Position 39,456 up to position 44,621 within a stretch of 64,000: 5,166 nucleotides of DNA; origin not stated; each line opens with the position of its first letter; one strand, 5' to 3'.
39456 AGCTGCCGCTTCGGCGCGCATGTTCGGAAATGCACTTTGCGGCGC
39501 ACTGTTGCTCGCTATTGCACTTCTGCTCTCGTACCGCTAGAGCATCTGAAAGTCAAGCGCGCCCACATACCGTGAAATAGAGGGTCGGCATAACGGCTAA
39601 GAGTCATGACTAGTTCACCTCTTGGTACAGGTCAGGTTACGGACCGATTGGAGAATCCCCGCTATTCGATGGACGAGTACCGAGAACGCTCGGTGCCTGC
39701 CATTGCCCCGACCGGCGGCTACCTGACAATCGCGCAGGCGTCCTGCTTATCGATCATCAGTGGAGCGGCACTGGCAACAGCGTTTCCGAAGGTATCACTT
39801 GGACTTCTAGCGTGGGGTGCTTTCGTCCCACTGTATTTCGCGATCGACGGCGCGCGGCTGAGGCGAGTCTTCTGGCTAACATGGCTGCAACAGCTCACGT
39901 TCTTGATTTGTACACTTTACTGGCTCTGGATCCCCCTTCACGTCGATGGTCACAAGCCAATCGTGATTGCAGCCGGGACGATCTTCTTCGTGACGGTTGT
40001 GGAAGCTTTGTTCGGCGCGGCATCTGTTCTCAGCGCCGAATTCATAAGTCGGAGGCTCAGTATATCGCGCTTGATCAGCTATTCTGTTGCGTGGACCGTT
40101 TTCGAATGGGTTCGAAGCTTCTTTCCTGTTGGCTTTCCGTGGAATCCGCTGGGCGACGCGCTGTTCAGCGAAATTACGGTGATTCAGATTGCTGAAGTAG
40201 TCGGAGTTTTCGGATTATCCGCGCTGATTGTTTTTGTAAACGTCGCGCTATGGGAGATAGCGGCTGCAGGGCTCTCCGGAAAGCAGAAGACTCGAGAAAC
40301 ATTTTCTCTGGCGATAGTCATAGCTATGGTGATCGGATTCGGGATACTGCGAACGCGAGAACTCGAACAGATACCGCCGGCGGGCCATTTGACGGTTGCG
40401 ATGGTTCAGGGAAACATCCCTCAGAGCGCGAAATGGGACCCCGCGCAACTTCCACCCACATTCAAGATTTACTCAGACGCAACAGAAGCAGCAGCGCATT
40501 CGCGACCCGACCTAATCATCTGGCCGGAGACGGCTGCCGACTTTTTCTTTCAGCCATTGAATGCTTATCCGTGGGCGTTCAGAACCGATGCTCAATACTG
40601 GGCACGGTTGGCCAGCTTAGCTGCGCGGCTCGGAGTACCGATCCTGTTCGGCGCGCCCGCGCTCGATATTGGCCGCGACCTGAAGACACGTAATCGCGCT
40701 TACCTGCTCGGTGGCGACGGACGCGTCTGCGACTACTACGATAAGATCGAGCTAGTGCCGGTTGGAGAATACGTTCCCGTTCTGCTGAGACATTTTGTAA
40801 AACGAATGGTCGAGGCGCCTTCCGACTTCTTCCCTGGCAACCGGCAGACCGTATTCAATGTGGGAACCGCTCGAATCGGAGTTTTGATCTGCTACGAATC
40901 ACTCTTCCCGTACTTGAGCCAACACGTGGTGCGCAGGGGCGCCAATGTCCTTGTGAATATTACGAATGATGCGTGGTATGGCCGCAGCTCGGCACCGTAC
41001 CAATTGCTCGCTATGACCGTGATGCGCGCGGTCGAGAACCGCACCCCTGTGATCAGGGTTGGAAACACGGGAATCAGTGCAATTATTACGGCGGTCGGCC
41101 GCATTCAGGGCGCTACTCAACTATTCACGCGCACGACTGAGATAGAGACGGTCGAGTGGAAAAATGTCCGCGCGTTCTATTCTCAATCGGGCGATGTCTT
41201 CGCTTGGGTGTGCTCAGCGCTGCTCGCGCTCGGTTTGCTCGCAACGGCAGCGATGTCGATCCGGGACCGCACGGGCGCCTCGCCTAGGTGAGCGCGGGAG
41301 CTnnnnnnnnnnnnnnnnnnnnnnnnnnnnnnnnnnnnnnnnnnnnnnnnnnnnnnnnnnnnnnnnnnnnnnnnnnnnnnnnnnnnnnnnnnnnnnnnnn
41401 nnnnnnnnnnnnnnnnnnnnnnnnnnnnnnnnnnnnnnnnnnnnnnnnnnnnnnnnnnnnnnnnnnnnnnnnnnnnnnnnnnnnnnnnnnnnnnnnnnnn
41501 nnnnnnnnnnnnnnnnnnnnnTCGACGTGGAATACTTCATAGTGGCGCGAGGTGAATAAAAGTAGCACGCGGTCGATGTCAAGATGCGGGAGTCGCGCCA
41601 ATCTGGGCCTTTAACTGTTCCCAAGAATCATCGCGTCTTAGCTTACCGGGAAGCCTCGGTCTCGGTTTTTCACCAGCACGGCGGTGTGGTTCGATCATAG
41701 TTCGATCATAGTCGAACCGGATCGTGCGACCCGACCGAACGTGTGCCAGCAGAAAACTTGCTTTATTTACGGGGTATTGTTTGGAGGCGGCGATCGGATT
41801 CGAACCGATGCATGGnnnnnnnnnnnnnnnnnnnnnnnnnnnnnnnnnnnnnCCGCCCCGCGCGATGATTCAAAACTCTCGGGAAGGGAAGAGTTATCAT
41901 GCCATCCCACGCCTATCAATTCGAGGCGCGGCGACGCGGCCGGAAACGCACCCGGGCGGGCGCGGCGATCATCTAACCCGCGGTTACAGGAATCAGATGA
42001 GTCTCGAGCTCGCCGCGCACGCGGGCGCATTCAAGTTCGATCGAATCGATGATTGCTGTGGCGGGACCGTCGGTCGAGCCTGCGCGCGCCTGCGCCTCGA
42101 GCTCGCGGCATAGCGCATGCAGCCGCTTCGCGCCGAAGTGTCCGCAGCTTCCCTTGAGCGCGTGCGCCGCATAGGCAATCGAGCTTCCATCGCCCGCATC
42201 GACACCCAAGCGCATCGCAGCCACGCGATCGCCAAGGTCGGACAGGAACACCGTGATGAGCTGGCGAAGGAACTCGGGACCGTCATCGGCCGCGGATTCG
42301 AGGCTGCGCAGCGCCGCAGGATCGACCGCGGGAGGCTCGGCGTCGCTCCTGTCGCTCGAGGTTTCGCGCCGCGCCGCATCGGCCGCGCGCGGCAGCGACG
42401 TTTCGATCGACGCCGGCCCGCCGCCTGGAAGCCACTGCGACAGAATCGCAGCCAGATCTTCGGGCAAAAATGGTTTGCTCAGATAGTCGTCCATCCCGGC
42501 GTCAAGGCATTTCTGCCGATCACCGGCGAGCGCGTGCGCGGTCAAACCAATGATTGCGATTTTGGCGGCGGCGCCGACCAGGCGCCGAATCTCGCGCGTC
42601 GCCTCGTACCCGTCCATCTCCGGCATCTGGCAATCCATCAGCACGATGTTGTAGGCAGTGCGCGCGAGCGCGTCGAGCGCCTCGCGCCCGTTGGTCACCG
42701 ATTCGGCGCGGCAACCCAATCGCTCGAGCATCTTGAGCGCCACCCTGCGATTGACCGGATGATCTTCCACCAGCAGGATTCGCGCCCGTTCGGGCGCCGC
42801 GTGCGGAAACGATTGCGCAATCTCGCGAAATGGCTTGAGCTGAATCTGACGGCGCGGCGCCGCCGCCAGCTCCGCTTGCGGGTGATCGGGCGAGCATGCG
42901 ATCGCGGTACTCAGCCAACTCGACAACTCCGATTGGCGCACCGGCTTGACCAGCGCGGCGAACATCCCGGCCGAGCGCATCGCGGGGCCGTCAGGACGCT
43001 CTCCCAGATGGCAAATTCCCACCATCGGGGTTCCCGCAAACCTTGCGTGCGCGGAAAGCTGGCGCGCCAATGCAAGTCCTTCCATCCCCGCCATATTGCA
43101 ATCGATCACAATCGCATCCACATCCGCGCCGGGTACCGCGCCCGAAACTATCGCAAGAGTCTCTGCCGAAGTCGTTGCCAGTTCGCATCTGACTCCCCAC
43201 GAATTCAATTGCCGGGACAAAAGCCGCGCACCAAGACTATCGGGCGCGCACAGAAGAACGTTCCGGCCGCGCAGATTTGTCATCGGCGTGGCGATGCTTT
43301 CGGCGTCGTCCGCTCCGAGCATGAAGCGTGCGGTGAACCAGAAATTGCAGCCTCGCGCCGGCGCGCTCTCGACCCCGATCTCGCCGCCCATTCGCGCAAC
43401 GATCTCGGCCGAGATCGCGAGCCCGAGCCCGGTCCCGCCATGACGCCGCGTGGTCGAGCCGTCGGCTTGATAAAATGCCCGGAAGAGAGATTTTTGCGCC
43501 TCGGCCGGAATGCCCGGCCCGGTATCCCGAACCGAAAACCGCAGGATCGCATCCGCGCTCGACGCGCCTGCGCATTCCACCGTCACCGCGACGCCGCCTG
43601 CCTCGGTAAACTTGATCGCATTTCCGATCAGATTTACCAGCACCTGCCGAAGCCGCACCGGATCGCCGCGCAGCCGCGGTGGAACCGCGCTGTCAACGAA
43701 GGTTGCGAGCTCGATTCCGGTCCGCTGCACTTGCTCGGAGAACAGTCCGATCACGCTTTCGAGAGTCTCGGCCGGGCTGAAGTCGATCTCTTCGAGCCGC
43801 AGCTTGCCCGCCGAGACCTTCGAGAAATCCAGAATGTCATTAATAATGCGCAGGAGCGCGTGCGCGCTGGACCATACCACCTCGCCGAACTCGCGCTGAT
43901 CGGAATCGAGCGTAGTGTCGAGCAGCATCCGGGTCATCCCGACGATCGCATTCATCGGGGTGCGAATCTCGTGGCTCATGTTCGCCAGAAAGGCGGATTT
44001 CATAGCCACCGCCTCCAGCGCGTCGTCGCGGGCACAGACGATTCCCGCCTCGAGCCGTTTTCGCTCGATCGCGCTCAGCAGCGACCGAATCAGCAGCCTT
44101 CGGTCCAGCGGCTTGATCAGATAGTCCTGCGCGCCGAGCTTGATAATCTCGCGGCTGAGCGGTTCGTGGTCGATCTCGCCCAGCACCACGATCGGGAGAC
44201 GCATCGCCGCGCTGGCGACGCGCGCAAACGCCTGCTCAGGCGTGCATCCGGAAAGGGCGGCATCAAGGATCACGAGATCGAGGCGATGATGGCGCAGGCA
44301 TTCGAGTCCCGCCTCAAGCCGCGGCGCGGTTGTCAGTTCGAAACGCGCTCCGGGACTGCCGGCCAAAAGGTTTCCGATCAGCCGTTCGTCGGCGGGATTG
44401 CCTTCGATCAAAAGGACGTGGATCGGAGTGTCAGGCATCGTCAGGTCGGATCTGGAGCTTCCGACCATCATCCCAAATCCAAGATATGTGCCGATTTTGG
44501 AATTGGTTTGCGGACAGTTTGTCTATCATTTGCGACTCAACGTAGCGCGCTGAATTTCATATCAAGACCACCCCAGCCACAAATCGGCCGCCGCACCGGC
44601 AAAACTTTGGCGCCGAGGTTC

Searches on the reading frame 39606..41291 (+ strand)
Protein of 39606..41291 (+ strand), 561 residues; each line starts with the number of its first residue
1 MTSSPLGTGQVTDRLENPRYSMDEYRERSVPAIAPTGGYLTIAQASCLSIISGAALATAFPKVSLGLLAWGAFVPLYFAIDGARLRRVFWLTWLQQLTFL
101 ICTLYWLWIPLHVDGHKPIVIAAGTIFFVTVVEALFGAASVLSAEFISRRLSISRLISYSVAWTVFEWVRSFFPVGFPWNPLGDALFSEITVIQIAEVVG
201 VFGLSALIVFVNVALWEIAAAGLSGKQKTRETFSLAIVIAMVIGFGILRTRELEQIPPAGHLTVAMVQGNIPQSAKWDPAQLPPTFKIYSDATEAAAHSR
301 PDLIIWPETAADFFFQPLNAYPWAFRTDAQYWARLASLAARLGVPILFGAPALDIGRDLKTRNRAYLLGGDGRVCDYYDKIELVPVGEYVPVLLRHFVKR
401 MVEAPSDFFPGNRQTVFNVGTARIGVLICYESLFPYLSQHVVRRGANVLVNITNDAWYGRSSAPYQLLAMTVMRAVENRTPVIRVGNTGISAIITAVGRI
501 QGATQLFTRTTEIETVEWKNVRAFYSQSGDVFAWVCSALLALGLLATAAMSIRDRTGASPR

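Call 35: search_protein_families(library=pfam, proteins=[window:39606-41291:+], max_evalue=0.001)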
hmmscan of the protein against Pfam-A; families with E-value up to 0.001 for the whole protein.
window:39606-41291:+ (561 aa): 2 families
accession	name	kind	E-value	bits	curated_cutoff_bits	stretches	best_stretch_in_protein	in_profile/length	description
PF00795.27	CN_hydrolase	-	1.6e-35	123.2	23.2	1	263-523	1-253/256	Carbon-nitrogen hydrolase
PF20154.4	LNT_N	-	1.7e-30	106.7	27.1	1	52-214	1-159/159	Apolipoprotein N-acyltransferase N-terminal domain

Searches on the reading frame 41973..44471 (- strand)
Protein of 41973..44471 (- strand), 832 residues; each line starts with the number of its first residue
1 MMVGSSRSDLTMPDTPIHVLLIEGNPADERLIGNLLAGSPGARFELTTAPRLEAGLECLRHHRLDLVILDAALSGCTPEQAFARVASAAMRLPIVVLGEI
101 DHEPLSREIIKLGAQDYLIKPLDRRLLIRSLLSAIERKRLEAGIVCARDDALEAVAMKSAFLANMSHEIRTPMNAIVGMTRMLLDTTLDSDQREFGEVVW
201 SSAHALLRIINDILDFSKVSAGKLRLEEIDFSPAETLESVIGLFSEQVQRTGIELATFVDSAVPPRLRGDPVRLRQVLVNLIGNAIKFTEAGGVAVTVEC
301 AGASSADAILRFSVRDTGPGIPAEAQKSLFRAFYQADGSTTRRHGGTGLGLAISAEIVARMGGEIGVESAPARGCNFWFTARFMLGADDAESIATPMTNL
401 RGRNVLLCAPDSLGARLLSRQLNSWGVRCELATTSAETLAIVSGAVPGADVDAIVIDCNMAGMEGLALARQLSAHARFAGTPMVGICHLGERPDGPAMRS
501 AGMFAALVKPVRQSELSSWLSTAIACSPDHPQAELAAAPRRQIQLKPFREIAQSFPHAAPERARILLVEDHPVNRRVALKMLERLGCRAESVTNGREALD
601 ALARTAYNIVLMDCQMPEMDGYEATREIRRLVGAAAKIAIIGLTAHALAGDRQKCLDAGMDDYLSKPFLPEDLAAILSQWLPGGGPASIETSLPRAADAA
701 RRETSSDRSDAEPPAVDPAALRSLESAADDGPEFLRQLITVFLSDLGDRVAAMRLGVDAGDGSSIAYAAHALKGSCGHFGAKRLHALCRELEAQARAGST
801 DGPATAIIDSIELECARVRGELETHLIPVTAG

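Call 35: search_protein_families(library=pfam, proteins=[window:41973-44471:-], max_evalue=0.001)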
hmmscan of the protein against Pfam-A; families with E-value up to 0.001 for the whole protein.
window:41973-44471:- (832 aa): 5 families
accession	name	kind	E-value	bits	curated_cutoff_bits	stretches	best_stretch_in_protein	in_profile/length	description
PF00072.30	Response_reg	-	1.9e-54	183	30.2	3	565-677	1-110/111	Response regulator receiver domain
PF02518.31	HATPase_c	-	1.7e-29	103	26.4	1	269-381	1-107/111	Histidine kinase-, DNA gyrase B-, and HSP90-like ATPase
PF00512.31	HisKA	-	8.6e-20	71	26.9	1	157-222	1-66/66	His Kinase A (phospho-acceptor) domain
PF01627.28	Hpt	-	4.9e-14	52.8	24.6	1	737-817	1-80/84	Hpt domain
PF23198.2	PDE8A_N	-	4.2e-06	27.2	29.6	0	580-647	28-95/147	PDE8A-like, N-terminal domain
